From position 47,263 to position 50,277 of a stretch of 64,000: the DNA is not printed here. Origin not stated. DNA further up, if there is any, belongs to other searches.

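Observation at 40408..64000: Ten tandem, co-directional paralogs of a ~900-aa secreted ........-repeat protein, a family with no assigned function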

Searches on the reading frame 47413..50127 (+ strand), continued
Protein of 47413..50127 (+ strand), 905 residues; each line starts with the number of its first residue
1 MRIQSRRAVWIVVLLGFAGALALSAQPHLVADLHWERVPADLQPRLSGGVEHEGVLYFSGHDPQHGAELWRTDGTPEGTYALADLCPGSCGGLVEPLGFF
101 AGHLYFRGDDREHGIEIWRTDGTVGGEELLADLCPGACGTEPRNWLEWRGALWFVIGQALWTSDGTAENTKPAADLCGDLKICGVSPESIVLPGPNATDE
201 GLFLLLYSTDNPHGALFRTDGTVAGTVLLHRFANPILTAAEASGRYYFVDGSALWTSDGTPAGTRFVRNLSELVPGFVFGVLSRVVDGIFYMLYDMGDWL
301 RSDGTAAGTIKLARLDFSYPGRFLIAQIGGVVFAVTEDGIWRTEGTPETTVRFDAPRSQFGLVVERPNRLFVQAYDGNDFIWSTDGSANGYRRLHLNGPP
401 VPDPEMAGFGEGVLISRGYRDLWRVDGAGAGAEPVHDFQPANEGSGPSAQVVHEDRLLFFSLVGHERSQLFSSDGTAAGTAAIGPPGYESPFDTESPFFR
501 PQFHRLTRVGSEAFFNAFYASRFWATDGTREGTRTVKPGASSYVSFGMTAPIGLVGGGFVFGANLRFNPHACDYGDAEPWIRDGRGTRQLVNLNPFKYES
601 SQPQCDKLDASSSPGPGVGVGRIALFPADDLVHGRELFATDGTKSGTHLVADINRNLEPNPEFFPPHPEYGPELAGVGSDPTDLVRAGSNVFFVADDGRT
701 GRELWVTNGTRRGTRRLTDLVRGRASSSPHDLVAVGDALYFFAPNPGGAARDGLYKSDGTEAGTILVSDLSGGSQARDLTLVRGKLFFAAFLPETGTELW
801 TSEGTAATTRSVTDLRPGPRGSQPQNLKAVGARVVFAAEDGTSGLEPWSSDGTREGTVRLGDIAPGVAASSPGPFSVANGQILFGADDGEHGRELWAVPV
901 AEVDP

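Call 38: search_protein_families(library=pfam, proteins=[P0055, P0057, P0053, P0118, P0119, P0070, P0094, P0047], max_evalue=0.001)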
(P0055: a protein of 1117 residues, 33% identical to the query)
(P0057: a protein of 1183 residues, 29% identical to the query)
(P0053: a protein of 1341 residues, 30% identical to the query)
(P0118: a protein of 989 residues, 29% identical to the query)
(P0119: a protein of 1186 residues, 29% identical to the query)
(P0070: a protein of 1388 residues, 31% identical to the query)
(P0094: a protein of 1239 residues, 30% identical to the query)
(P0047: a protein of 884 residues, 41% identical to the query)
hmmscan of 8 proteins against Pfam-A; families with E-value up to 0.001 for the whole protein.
P0055 (1117 aa): 2 families
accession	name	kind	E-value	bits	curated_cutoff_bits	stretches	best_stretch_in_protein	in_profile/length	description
PF00395.25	SLH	-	8e-18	64.6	20.8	2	932-975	1-44/44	S-layer homology domain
PF19410.4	DUF5980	-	4.3e-09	37.1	27.1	0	631-692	33-96/97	Family of unknown function (DUF5980)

P0057 (1183 aa): 3 families
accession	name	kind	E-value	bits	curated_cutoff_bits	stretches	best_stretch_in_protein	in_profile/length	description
PF18962.6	Por_Secre_tail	-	1.9e-11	44.5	27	1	1110-1174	1-67/75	Secretion system C-terminal sorting domain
PF19081.6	Ig_7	-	0.00017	22.3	27.3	0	1041-1089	19-74/84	Ig-like domain CHU_C associated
PF19410.4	DUF5980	-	0.00064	20.5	27.1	0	672-725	36-89/97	Family of unknown function (DUF5980)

P0053 (1341 aa): 1 family
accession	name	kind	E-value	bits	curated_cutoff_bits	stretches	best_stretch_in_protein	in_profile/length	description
PF00353.25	HemolysinCabind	-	5e-12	46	23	2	1176-1204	8-36/36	RTX calcium-binding nonapeptide repeat (4 copies)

P0118 (989 aa): 1 family
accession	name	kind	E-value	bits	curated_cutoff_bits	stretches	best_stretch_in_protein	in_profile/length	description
PF00404.24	Dockerin_1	-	2.4e-05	24.8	22.9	1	877-926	1-53/57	Dockerin type I domain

P0119 (1186 aa): 2 families
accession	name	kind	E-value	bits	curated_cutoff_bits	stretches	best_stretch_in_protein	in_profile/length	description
PF04151.21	PPC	-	8e-13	49.5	25.9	2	941-1012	1-70/70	Bacterial pre-peptidase C-terminal domain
PF19410.4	DUF5980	-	0.00026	21.8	27.1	0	286-334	42-90/97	Family of unknown function (DUF5980)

P0070 (1388 aa): 1 family
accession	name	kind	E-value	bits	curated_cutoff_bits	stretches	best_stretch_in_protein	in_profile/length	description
PF02494.22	HYR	-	2.1e-57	191.9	21.7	5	1187-1264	2-81/81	HYR domain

P0094 (1239 aa): 2 families
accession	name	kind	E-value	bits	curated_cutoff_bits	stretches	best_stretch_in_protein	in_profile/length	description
PF13472.12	Lipase_GDSL_2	-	3.3e-15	57.5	32.9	1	1060-1226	1-176/178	GDSL-like Lipase/Acylhydrolase family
PF00657.28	Lipase_GDSL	-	1.1e-10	42.4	23.6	1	1058-1232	1-207/208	GDSL-like Lipase/Acylhydrolase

P0047 (884 aa): 1 family
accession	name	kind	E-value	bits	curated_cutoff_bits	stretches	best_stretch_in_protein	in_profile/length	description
PF13360.13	PQQ_2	-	3.4e-05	24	27.6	0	79-167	6-76/233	Outer membrane protein assembly factor BamB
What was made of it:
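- On Pfam DUF5980 (PF19410): Distant relatives hit it inside their repeat region (call 38).
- On PQQ-like / BamB-like propellers (PF13360): One relative, P0047, gives only a sub-threshold hit of 24 bits against a cutoff of 27.6 (call 38).
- One distant relative is fused to a GDSL lipase (call 38).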

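Call 41: search_solved_structures(query=A2, max_evalue=1, show_alignments=1)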
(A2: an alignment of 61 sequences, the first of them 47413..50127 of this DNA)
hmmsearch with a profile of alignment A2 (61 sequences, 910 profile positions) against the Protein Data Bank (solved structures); distinct sequences matched with E-value up to 1: 0.
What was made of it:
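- A profile search against PDB sequences gives no hit (call 41).
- Tried and rejected: A profile search against PDB sequences gave 0 hits at E<=1 (call 41).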

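Call 43: find_encoding_contigs(protein=P0005, flank=10000, max_places=2)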
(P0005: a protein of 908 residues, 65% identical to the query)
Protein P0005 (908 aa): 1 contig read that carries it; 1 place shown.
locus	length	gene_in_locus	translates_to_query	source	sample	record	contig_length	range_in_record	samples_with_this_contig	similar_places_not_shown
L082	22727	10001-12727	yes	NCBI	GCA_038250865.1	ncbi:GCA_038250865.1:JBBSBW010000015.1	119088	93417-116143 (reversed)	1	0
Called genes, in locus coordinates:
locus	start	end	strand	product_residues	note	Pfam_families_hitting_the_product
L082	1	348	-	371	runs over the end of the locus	PF17761:DUF1016_N, PF06250:YhcG_C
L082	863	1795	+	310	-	-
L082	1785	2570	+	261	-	PF01695:IstB_IS21 (weak)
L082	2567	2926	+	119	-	-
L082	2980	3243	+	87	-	-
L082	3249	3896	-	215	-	-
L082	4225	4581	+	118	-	PF01329:Pterin_4a (weak)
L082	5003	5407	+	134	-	-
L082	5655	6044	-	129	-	PF01850:PIN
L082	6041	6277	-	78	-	PF02604:PhdYeFM_antitox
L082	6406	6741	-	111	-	PF02452:PemK_toxin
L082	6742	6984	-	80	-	PF04014:MazE_antitoxin (weak)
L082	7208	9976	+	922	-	-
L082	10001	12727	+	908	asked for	-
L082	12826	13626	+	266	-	PF00378:ECH_1, PF16113:ECH_2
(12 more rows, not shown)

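Call 44: find_encoding_contigs(protein=P0004, flank=10000, max_places=2)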
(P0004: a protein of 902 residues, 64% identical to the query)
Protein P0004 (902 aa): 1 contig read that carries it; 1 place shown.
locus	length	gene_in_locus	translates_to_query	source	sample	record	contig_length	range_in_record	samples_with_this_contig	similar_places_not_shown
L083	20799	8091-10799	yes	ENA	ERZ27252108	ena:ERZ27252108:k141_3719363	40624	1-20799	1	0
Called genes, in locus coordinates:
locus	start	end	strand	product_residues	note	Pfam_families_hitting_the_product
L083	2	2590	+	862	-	?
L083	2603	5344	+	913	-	-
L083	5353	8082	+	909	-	-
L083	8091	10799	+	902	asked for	-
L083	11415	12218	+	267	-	PF00378:ECH_1, PF16113:ECH_2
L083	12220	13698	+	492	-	PF00171:Aldedh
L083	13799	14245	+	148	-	PF18765:Polbeta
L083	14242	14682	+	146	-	PF01934:HepT-like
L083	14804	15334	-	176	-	-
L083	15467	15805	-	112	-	PF04355:BamE (weak)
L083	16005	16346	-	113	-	PF12840:HTH_20 (faint), PF25212:HVO_A0114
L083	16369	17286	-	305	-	PF03547:Mem_trans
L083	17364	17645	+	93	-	PF05015:HigB-like_toxin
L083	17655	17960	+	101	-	PF01381:HTH_3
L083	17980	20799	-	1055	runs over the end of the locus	PF00176:SNF2-rel_dom, PF00271:Helicase_C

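Call 53: search_protein_families(library=pfam, proteins=[window:47413-50127:+], max_evalue=10)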
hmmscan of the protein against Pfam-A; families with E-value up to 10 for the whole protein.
window:47413-50127:+ (905 aa): 1 family
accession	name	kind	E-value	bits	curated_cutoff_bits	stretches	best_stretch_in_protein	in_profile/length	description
PF08682.16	DUF1780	-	0.049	13.7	27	1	674-723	49-101/208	Putative endonuclease, protein of unknown function (DUF1780)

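Call 64: find_encoding_contigs(protein=P0028, flank=10000, max_places=2)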
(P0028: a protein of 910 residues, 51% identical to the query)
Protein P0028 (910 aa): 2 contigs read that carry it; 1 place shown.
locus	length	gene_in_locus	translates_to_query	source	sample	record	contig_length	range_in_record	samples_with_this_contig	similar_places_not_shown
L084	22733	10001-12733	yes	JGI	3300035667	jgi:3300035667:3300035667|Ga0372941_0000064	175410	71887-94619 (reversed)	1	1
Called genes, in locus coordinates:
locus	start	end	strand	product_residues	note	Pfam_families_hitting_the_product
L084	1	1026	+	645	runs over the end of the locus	PF13088:BNR_2 (faint), PF24316:Tli3 (faint), PF25852:DUF6242_C (faint), PF02012:BNR (faint), PF14870:PSII_BNR (faint), PF21471:Reelin_subrepeat-B (faint), PF15902:Sortilin-Vps10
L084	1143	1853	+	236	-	-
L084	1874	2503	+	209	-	PF04203:Sortase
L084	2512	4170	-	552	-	PF14520:HHH_5 (faint)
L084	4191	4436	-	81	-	-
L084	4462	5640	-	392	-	-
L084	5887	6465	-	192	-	PF00583:Acetyltransf_1, PF13673:Acetyltransf_10, PF13508:Acetyltransf_7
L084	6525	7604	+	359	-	-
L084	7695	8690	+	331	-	-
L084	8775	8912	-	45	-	-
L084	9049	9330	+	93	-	PF02604:PhdYeFM_antitox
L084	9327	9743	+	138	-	PF13470:PIN_3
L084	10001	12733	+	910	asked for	-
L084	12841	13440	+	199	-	-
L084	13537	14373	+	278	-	-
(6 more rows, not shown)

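Call 65: find_encoding_contigs(protein=P0013, flank=10000, max_places=2)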
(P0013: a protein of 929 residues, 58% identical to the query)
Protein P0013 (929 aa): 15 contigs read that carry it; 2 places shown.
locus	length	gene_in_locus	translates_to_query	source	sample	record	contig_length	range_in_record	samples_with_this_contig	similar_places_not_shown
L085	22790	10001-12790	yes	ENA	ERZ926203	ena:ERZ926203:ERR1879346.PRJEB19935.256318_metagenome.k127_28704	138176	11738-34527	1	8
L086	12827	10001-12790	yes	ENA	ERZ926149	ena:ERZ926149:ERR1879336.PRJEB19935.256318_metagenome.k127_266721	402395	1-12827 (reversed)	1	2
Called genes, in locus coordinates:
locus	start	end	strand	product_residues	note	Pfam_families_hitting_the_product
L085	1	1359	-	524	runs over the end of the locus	PF00109:ketoacyl-synt, PF02801:Ketoacyl-synt_C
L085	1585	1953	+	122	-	PF01242:PTPS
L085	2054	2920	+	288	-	PF03446:NAD_binding_2, PF03807:F420_oxidored (weak), PF14833:NAD_binding_11, PF21761:RedAm-like_C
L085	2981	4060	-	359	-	PF00989:PAS (weak), PF00512:HisKA, PF00072:Response_reg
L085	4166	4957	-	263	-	PF00149:Metallophos, PF13277:YmdB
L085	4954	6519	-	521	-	PF12072:RNase_Y_N, PF00013:KH_1 (weak), PF01966:HD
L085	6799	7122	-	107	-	PF05164:ZapA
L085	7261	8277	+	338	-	PF01180:DHO_dh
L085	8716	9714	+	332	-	-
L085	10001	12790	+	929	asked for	-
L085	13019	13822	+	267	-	PF00378:ECH_1, PF16113:ECH_2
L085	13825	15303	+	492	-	PF00171:Aldedh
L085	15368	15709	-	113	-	PF12840:HTH_20 (faint), PF25212:HVO_A0114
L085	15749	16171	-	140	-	PF01850:PIN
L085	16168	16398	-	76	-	PF22513:FitA-like_RHH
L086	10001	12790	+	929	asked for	-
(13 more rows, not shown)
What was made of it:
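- Syntenic loci carry 1, 2 or at least 4 copies (calls 43, 44, 65). A relative with the same synteny manages with one copy (call 65).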

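Call 68: search_protein_families(library=ncbifam, proteins=[L001:12854-14203:+], max_evalue=0.1)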
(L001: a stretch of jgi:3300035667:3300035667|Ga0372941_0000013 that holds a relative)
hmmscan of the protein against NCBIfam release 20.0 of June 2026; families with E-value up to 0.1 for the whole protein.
L001:12854-14203:+ (450 aa): 0 families

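Call 75: search_protein_representatives(protein=window:47413-50127:+)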
Query: 905 residues. Proteins with E-value up to 0.001 (for the whole library): 37923; up to 1e-10: 28929; up to 1e-30: 15715. The best 150 are listed.
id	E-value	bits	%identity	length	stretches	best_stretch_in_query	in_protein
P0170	0.0e+00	1358.0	38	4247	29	676-898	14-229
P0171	0.0e+00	1271.1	37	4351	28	678-899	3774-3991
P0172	0.0e+00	1216.5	37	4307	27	681-898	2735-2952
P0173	1.6e-284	963.1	44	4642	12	678-897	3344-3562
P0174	6.3e-268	908.2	42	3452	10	678-901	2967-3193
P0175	1.5e-265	900.3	42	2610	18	612-898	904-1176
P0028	2.3e-253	860.0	53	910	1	7-903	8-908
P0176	1.3e-245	834.3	41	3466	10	675-889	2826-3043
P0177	9.5e-233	791.8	44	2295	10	681-902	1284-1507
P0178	9.6e-233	791.8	40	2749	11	608-897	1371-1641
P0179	1.1e-223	761.8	42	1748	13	689-897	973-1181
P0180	2.9e-214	730.6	50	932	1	11-903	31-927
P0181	6.8e-214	729.4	42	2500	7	682-896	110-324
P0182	6.6e-211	719.5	41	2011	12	678-896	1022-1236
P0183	1.3e-204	698.7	42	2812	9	681-897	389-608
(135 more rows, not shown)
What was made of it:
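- The family is very abundant, with about 37,900 clusters at 50% identity (call 75).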
